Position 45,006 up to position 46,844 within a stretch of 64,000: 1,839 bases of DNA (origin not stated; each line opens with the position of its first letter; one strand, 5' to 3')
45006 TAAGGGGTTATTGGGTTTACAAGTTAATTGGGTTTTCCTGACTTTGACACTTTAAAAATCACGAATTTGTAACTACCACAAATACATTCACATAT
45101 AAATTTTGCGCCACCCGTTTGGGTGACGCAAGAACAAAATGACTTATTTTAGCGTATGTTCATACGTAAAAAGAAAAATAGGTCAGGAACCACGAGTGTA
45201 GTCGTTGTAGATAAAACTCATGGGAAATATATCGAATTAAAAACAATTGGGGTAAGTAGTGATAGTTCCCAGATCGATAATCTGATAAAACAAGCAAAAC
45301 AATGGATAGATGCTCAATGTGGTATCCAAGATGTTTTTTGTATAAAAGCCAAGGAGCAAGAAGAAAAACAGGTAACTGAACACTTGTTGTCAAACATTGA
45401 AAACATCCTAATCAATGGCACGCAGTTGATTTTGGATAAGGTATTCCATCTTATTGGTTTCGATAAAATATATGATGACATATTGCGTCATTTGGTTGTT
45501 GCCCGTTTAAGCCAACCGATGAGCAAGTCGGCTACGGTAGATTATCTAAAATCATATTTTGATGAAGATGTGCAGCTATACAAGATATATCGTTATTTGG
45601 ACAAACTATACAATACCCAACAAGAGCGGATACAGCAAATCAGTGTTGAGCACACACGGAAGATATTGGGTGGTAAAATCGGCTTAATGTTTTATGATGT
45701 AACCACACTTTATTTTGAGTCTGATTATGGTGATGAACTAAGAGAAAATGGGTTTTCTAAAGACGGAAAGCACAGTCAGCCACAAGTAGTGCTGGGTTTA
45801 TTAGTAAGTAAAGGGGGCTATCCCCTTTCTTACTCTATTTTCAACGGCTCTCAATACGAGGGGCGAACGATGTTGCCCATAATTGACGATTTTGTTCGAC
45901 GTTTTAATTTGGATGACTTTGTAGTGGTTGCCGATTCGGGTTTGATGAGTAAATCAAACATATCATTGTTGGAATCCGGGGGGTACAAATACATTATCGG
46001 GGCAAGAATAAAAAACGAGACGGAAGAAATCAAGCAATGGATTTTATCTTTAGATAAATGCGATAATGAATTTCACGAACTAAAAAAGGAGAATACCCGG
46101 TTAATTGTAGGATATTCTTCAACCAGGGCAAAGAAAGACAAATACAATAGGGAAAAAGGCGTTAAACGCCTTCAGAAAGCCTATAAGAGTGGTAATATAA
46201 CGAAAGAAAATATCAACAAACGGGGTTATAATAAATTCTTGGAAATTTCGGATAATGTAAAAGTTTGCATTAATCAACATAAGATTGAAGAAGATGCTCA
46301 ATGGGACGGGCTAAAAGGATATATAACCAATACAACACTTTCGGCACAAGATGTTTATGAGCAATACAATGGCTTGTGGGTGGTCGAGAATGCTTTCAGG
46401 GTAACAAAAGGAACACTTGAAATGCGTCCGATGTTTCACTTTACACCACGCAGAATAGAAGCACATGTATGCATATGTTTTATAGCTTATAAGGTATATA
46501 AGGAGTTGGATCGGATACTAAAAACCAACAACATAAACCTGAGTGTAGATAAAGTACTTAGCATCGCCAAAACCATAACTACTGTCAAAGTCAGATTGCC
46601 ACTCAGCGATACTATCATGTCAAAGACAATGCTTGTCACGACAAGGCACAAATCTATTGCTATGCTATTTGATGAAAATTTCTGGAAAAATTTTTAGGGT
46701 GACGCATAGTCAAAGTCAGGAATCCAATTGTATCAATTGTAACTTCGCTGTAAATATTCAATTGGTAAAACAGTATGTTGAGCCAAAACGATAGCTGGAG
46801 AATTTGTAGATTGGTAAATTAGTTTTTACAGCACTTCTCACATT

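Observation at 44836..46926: IS1634-family insertion with a ~206-211 bp target-site duplication copying the 3' end of the protease gene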

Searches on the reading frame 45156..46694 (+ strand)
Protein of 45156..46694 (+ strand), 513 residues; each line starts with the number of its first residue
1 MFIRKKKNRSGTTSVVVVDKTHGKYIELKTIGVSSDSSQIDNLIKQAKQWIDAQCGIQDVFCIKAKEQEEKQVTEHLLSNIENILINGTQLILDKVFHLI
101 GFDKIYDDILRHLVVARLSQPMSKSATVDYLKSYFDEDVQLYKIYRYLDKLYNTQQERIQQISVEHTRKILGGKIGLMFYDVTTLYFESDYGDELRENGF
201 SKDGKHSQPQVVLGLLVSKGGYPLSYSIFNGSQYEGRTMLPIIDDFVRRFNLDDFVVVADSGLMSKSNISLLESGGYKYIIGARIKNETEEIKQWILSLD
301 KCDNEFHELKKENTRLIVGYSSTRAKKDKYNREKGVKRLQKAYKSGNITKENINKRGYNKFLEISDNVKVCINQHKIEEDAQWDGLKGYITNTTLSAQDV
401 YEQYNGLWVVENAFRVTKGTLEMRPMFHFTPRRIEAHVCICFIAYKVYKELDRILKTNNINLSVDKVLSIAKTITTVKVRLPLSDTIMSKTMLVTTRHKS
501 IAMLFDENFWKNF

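Call 4: search_protein_families(library=ncbifam, proteins=[window:45156-46694:+])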
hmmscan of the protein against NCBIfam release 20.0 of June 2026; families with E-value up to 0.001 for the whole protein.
window:45156-46694:+ (513 aa): 5 families
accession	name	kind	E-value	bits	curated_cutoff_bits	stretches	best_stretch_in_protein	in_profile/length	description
NF033559.2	transpos_IS1634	equivalog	6.7e-111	371.7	100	1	27-504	5-478/483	IS1634 family transposase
NF033592.1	transpos_IS4_1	equivalog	1.6e-07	30.8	115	1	305-446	220-326/332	IS4 family transposase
NF049999.1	transpos_IS701_3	equivalog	9.4e-06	24.8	170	1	358-451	268-360/412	IS701 family transposase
NF033539.1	transpos_IS1380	equivalog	1.6e-05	23.7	180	1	217-426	167-350/419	IS1380 family transposase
NF049925.1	transpos_IS4_4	equivalog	1.9e-05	23.6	250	1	326-447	243-366/449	IS4 family transposase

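Call 5: search_protein_families(library=pfam, proteins=[window:45156-46694:+])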
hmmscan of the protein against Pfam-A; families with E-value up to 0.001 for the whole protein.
window:45156-46694:+ (513 aa): 1 family
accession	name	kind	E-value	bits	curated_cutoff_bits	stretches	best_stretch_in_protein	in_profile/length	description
PF01609.27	DDE_Tnp_1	-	1.3e-16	61.4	23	1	181-445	10-198/200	Transposase DDE domain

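Call 7: find_encoding_contigs(protein=window:45156-46694:+, flank=3000, max_places=10)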
Protein window:45156-46694:+ (513 aa): 4 contigs read that carry it; 3 places shown.
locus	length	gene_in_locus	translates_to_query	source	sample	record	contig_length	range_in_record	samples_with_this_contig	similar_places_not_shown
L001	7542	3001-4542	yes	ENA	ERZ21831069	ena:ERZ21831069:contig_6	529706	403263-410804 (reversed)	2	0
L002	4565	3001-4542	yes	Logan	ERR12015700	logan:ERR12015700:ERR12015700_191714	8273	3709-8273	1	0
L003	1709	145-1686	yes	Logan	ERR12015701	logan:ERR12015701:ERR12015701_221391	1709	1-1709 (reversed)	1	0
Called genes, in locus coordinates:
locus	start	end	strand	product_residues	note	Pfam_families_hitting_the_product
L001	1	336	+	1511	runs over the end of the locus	-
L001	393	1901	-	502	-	PF00772:DnaB, PF03796:DnaB_C, PF13481:AAA_25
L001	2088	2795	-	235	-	PF10108:DNA_pol_B_exo2, PF13482:RNase_H_2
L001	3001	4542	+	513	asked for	PF01609:DDE_Tnp_1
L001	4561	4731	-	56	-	-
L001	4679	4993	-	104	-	-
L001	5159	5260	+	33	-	PF01165:Ribosomal_S21 (weak)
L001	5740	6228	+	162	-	PF00589:Phage_integrase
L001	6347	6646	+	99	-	PF02482:Ribosomal_S30AE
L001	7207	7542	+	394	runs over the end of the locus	PF00009:GTP_EFTU, PF03144:GTP_EFTU_D2, PF03143:GTP_EFTU_D3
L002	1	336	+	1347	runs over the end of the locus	?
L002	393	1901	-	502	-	PF00772:DnaB, PF03796:DnaB_C, PF13481:AAA_25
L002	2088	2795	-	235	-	PF10108:DNA_pol_B_exo2, PF13482:RNase_H_2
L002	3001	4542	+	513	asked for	PF01609:DDE_Tnp_1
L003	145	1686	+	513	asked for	PF01609:DDE_Tnp_1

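Call 12: find_related_loci(query=window:45156-46694:+, collection=genome_contigs, flank=3000)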
Query window:45156-46694:+ (513 aa) in genome_contigs; peptide patterns used: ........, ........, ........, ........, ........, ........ (x = any residue, [..] = any of these).
168 stretches matched a pattern; 99 encode a relative of the query (tblastn E <= 1e-3); the best 80 are kept; 80 distinct loci.
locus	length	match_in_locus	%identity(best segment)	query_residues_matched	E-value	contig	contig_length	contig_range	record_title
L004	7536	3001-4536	83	1-512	0e+0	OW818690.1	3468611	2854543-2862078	metagenome genome assembly, chromosome: 1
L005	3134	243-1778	83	1-512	0e+0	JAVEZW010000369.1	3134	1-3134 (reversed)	MAG: Bacteroidales bacterium isolate BF4_75 NODE_129229_length_3134_cov_17.576322_Biofilm4, whole genome shotgun sequenc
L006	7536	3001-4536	81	1-512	0e+0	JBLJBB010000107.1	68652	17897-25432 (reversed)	MAG: Bacteroidales bacterium isolate FCR3224_Bin.10_lim Bin.10.NODE_73_length_68652_cov_10.182442, whole genome shotgun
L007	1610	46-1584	81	1-513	0e+0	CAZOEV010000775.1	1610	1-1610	MAG TPA_asm: uncultured Lentimicrobiaceae bacterium isolate binchicken_co51_64 genome assembly, contig: NODE_58556_lengt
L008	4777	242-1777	79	1-512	0e+0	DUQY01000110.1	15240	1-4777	MAG TPA_asm: Bacteroidales bacterium isolate AS08sgBPME_458 134936_AS08, whole genome shotgun sequence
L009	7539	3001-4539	79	1-513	0e+0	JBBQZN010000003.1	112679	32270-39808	MAG: Bacteroidales bacterium isolate Co_metawrap_2229 Cmw_2229_k141_26225195_length_112679_cov_33.9988, whole genome sho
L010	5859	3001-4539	78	1-513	0e+0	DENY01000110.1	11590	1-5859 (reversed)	MAG TPA_asm: Bacteroidales bacterium UBA2632 UBA2632_contig_469, whole genome shotgun sequence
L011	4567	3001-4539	79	1-513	0e+0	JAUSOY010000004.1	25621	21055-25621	MAG: Bacteroidales bacterium isolate E21_metabat.bin.19 E21_k141_96078, whole genome shotgun sequence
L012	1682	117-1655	76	1-513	0e+0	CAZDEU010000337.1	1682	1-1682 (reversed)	MAG TPA_asm: uncultured Bacteroidales bacterium isolate SRP263991_co4_156 genome assembly, contig: NODE_125575_length_16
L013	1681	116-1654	76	1-513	0e+0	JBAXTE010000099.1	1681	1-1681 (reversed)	MAG: Bacteroidota bacterium isolate ELA627 MAG627_99, whole genome shotgun sequence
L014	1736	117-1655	76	1-513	0e+0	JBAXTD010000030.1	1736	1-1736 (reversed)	MAG: bacterium isolate ELA626 MAG626_30, whole genome shotgun sequence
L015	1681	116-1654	76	1-513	0e+0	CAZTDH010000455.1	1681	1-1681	MAG TPA_asm: uncultured Paludibacter sp. isolate binchicken_co2_272 genome assembly, contig: NODE_136826_length_1681_cov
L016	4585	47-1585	77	1-513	0e+0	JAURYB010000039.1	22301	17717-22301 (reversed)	MAG: Bacteroidales bacterium isolate E10_metabat.bin.71 E10_k141_491147, whole genome shotgun sequence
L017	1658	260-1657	84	1-466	0e+0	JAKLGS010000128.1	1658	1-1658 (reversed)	MAG: Patescibacteria group bacterium isolate RA.bin45 RA.bin45_128, whole genome shotgun sequence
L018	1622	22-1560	75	1-513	0e+0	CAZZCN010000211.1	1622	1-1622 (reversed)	MAG TPA_asm: uncultured Oscillospiraceae bacterium isolate SRP272421_co1_371 genome assembly, contig: NODE_319016_length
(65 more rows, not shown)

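Call 43: list_cluster_members(proteins=[window:45156-46694:+, P0001])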
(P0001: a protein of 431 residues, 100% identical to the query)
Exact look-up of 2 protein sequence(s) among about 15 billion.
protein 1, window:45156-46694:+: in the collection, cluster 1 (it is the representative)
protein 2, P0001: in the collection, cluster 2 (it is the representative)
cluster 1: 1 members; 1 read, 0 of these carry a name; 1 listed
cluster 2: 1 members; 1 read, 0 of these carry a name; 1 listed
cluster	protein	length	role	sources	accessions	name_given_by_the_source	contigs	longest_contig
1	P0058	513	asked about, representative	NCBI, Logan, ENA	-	-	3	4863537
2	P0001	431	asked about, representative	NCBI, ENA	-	-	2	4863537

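Call 60: search_dna_similar(query=window:45156-46694:+, collection=plasmids, mode=protein, max_rows=40, rows=spread, max_evalue=1e-10)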
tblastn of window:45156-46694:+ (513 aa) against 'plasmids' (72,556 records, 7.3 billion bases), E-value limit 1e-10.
Records with a match: 103; places in all: 184; records where one place covers at least 80% of the query: 32.
Best place of each record, by identity: <60% 103.
By first word of the organism name: Rhodococcus 32; Mesorhizobium 11; Acidiphilium 5; Cereibacter 5; Pseudonocardia 4; Mycobacterium 4; Streptomyces 4; Dietzia 3; Novosphingobium 3; Alicyclobacillus 3; and 25 more.
By predicted mobility (MOB-suite, as given by PLSDB): non-mobilizable 57; mobilizable 23; conjugative 23.
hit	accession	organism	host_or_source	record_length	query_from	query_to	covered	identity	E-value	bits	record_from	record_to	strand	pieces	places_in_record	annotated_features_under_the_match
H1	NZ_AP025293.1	Persicobacter psychrovividus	-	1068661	1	506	99%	44.3%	8e-134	435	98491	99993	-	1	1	none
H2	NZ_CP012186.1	Pseudonocardia sp. EC080619-01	Apterostigma dentigerum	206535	2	480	93%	28.9%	2e-52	199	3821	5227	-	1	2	none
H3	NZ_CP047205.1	Corynebacterium faecale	Assamese macaque,pure culture,feces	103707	2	447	87%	29.3%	1e-44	176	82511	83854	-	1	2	IS1634 family transposase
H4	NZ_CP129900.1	Rhodococcus ruber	soil,bacterial genome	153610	2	449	87%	27.9%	1e-48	187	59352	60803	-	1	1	IS1634 family transposase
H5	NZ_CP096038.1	Rhodococcus pyridinivorans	cell culture,soil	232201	2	451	88%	27.6%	2e-42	169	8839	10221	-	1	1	IS1634 family transposase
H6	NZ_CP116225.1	Actinomyces oris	Homo sapiens,Cell culture,oral cavity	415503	2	451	88%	27.5%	4e-46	180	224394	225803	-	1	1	IS1634 family transposase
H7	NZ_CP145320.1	Rhodococcus ruber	-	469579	2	451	88%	27.3%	2e-42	169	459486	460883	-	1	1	IS1634 family transposase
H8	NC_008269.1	Rhodococcus jostii RHA1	-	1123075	2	451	88%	27.0%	6e-44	174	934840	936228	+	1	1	record has no annotation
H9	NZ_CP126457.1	Rhodococcus sp. AH-ZY2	single cell,soil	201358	2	449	87%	27.1%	2e-48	187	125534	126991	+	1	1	IS1634 family transposase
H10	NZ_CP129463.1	Rhodococcus sp. M8-35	cell culture,nitrile contaminated soil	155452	2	449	87%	26.8%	8e-48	185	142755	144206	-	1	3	IS1634 family transposase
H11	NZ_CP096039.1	Rhodococcus pyridinivorans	cell culture,soil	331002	2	449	86%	26.8%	5e-39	188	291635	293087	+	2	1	none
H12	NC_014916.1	Geobacillus sp. Y412MC52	Obsidian Hot Spring in Yellowstone ...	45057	1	438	85%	24.3%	1e-24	115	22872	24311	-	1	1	IS1634 family transposase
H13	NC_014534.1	Gloeothece verrucosa PCC 7822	fresh water in rice field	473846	73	447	73%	28.0%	6e-24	114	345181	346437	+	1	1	IS1634 family transposase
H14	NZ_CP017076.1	Novosphingobium resinovorum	single cell,soil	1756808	53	461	80%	25.4%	2e-34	145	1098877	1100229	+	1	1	none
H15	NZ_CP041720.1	Acidiphilium multivorum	Cell culture,activated sludge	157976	88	469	74%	26.5%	5e-33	141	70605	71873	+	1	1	IS1634 family transposase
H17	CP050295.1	Mesorhizobium loti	Oxytropis kamtschatica,cell ...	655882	88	461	73%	26.3%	2e-32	140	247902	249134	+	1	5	IS1634 family transposase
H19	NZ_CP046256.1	Sphingobium sp. CAP-1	cell culture,activated sludge of ...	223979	88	461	73%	25.8%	7e-35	147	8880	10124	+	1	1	IS1634 family transposase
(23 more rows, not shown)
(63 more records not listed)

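Call 61: get_annotated_region(hit=H1, flank=3000)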
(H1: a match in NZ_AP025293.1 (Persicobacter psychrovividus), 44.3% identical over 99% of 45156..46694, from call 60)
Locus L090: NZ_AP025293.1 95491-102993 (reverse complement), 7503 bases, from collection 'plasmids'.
description: Persicobacter psychrovividus strain NBRC 101262 plasmid pPP1, complete sequence
organism: Persicobacter psychrovividus (NCBI taxid 387638)
taxonomy: Bacteria; Bacteroidota; Cytophagia; Cytophagales; Persicobacteraceae; Persicobacter; Persicobacter psychrovividus
host: -; source: -; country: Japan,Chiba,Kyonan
typing (MOB-suite, as given by PLSDB): non-mobilizable
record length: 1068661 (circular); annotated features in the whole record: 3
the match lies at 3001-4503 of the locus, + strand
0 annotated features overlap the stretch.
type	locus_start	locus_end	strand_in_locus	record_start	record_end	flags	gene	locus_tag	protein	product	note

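Call 62: get_annotated_region(hit=H2, flank=3000)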
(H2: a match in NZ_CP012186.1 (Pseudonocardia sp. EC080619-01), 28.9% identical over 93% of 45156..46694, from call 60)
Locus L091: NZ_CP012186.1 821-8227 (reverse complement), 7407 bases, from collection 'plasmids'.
description: Pseudonocardia sp. EC080619-01 plasmid pBCI1-1, complete sequence
organism: Pseudonocardia sp. EC080619-01 (NCBI taxid 1096856)
taxonomy: Bacteria; Actinomycetota; Actinomycetes; Pseudonocardiales; Pseudonocardiaceae; Pseudonocardia; Pseudonocardia sp. EC080619-01
host: -; source: Apterostigma dentigerum; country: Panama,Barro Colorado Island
typing (MOB-suite, as given by PLSDB): mobilizable; relaxase MOBF
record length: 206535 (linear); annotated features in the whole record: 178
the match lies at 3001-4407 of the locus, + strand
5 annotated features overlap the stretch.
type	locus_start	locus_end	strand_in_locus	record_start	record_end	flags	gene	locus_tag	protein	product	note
CDS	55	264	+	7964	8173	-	-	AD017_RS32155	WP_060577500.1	hypothetical protein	-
CDS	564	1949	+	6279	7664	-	-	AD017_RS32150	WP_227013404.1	alpha/beta hydrolase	-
CDS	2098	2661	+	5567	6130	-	-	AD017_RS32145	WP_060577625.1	TIGR03086 family metal-binding protein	-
CDS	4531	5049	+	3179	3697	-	-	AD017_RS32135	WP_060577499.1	ABC transporter substrate-binding protein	-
CDS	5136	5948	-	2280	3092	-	-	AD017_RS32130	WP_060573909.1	AAA family ATPase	-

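Call 63: get_annotated_region(hit=H3, flank=3000)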
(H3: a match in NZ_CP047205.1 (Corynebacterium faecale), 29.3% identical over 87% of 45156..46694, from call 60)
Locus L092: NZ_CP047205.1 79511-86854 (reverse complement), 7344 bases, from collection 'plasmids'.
description: Corynebacterium faecale strain DSM 45971 plasmid pCFAEC45971a, complete sequence
organism: Corynebacterium faecale (NCBI taxid 1758466)
taxonomy: Bacteria; Actinomycetota; Actinomycetes; Mycobacteriales; Corynebacteriaceae; Corynebacterium; Corynebacterium faecale
host: -; source: Assamese macaque,pure culture,feces; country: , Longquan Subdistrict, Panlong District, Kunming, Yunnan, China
typing (MOB-suite, as given by PLSDB): mobilizable; replicon rep_cluster_1578; relaxase MOBF
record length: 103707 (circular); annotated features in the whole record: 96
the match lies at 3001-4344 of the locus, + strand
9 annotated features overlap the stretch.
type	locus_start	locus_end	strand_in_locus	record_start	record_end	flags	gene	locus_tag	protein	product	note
CDS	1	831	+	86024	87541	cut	-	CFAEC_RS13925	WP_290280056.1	IS1634 family transposase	-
CDS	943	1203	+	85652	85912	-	-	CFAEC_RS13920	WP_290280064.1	hypothetical protein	-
CDS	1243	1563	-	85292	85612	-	-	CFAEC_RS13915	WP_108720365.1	SMR family transporter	-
CDS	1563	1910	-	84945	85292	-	-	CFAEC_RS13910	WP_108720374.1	SMR family transporter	-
CDS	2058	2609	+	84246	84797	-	-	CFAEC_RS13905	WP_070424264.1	TetR family transcriptional regulator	-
CDS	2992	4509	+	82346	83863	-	-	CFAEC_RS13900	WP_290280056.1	IS1634 family transposase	-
CDS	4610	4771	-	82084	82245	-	-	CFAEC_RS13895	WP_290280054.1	hypothetical protein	-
CDS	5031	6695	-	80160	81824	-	cydC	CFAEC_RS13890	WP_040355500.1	thiol reductant ABC exporter subunit CydC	GO:0033228 - cysteine export across plasma membrane [Evidence IEA]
CDS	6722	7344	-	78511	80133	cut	-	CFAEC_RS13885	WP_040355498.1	ABC transporter transmembrane domain-containing protein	-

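Call 64: get_annotated_region(hit=H4, flank=3000)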
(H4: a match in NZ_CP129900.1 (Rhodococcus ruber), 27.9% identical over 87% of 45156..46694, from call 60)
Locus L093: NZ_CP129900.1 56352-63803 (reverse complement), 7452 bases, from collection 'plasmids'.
description: Rhodococcus ruber strain Y14 plasmid unnamed1, complete sequence
organism: Rhodococcus ruber (NCBI taxid 1830)
taxonomy: Bacteria; Actinomycetota; Actinomycetes; Mycobacteriales; Nocardiaceae; Rhodococcus; Rhodococcus ruber
host: -; source: soil,bacterial genome; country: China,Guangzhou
typing (MOB-suite, as given by PLSDB): conjugative; relaxase MOBF; mating-pair formation MPF_T
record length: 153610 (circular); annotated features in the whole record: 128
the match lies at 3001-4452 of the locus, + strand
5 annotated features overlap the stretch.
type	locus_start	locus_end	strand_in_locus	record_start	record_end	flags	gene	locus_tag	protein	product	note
CDS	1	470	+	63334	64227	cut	-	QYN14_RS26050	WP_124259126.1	hypothetical protein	-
CDS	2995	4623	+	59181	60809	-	-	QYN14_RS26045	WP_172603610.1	IS1634 family transposase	-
CDS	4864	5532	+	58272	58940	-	-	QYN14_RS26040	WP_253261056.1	hypothetical protein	-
CDS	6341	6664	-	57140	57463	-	-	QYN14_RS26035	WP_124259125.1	hypothetical protein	-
CDS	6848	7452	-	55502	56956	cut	-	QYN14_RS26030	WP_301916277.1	plasmid pRiA4b ORF-3 family protein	-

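Call 65: get_annotated_region(hit=H6, flank=3000)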
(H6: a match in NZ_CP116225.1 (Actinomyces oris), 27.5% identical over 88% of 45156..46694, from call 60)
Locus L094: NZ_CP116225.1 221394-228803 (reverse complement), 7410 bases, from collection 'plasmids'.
description: Actinomyces oris strain WVU627 plasmid unnamed1, complete sequence
organism: Actinomyces oris (NCBI taxid 544580)
taxonomy: Bacteria; Actinomycetota; Actinomycetes; Actinomycetales; Actinomycetaceae; Actinomyces; Actinomyces oris
host: -; source: Homo sapiens,Cell culture,oral cavity; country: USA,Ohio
typing (MOB-suite, as given by PLSDB): non-mobilizable
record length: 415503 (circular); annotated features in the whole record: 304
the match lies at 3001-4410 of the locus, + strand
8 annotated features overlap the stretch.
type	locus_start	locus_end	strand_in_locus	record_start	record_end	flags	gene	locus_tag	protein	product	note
CDS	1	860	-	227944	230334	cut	-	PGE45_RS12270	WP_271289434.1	carbon starvation CstA family protein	GO:0009267 - cellular response to starvation [Evidence IEA]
CDS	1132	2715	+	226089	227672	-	-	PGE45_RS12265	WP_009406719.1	TrkA C-terminal domain-containing protein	GO:0006813 - potassium ion transport [Evidence IEA]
CDS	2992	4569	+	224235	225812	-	-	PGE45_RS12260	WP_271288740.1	IS1634 family transposase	-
CDS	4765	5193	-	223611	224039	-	-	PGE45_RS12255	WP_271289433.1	carboxymuconolactone decarboxylase family protein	-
CDS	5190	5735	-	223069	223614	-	-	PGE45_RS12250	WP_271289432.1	MerR family transcriptional regulator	GO:0006355 - regulation of DNA-templated transcription [Evidence IEA]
CDS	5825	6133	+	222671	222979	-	-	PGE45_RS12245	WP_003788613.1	thiamine-binding protein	-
CDS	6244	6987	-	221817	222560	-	mtnN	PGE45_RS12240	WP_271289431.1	5'-methylthioadenosine/S-adenosylhomocysteine nucleosidase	GO:0019509 - L-methionine salvage from methylthioadenosine [Evidence IEA]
CDS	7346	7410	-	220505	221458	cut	-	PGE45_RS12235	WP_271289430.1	hypothetical protein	-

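Call 66: get_annotated_region(hit=H8, flank=3000)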
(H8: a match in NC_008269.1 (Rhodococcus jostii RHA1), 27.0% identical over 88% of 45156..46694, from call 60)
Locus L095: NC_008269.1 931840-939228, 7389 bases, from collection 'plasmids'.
description: Rhodococcus jostii RHA1 plasmid pRHL1, complete sequence
organism: Rhodococcus jostii RHA1 (NCBI taxid 101510)
taxonomy: Bacteria; Actinomycetota; Actinomycetes; Mycobacteriales; Nocardiaceae; Rhodococcus; Rhodococcus jostii; Rhodococcus jostii RHA1
host: -; source: -; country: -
typing (MOB-suite, as given by PLSDB): mobilizable; relaxase MOBP,MOBP
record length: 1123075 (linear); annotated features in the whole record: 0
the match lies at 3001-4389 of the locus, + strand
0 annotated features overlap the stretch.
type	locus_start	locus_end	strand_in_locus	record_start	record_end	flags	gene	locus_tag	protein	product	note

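Call 67: get_annotated_region(hit=H12, flank=3000)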
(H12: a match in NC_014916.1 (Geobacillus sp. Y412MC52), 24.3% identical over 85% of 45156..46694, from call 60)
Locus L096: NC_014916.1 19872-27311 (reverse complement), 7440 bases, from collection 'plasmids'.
description: Geobacillus sp. Y412MC52 plasmid pGYMC5201, complete sequence
organism: Geobacillus sp. Y412MC52 (NCBI taxid 550542)
taxonomy: Bacteria; Bacillota; Bacilli; Bacillales; Bacillaceae; Geobacillus; Geobacillus sp. Y412MC52
host: -; source: Obsidian Hot Spring in Yellowstone National Park; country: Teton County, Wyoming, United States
typing (MOB-suite, as given by PLSDB): non-mobilizable; replicon rep_cluster_349
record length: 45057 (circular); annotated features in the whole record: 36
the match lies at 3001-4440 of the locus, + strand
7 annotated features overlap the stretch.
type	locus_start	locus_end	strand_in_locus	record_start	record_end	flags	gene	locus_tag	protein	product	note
CDS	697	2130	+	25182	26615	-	leuC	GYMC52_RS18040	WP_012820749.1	3-isopropylmalate dehydratase large subunit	GO:0009098 - L-leucine biosynthetic process [Evidence IEA]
CDS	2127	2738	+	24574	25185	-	leuD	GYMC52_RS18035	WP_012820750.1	3-isopropylmalate dehydratase small subunit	GO:0009098 - L-leucine biosynthetic process [Evidence IEA]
CDS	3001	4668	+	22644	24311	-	-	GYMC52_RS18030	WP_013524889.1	IS1634 family transposase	-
CDS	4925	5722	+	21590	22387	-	-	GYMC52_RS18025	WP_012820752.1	ParA family protein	-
CDS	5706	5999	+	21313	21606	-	-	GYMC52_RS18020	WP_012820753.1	hypothetical protein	-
CDS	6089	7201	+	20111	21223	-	-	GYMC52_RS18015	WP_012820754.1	DNA cytosine methyltransferase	-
CDS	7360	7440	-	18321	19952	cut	-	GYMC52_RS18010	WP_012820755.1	AlwI family type II restriction endonuclease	-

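Call 68: get_annotated_region(hit=H15, flank=3000)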
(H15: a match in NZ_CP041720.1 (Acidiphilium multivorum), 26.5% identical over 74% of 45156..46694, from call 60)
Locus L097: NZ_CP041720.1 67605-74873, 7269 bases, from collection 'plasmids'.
description: Acidiphilium multivorum strain JZ-6 plasmid unnamed4, complete sequence
organism: Acidiphilium multivorum (NCBI taxid 62140)
taxonomy: Bacteria; Pseudomonadota; Alphaproteobacteria; Rhodospirillales; Acetobacteraceae; Acidiphilium; Acidiphilium multivorum
host: -; source: Cell culture,activated sludge; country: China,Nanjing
typing (MOB-suite, as given by PLSDB): conjugative; replicon rep_cluster_748; relaxase MOBF; mating-pair formation MPF_T
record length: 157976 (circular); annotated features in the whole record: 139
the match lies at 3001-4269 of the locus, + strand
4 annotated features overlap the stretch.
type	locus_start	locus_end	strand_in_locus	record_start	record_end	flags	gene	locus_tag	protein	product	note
CDS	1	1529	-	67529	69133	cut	-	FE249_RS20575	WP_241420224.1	OmpA family protein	-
CDS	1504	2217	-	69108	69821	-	-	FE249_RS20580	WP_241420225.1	hypothetical protein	-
CDS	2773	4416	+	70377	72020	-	-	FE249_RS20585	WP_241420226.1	IS1634 family transposase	-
CDS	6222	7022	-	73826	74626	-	-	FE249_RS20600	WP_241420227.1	hypothetical protein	-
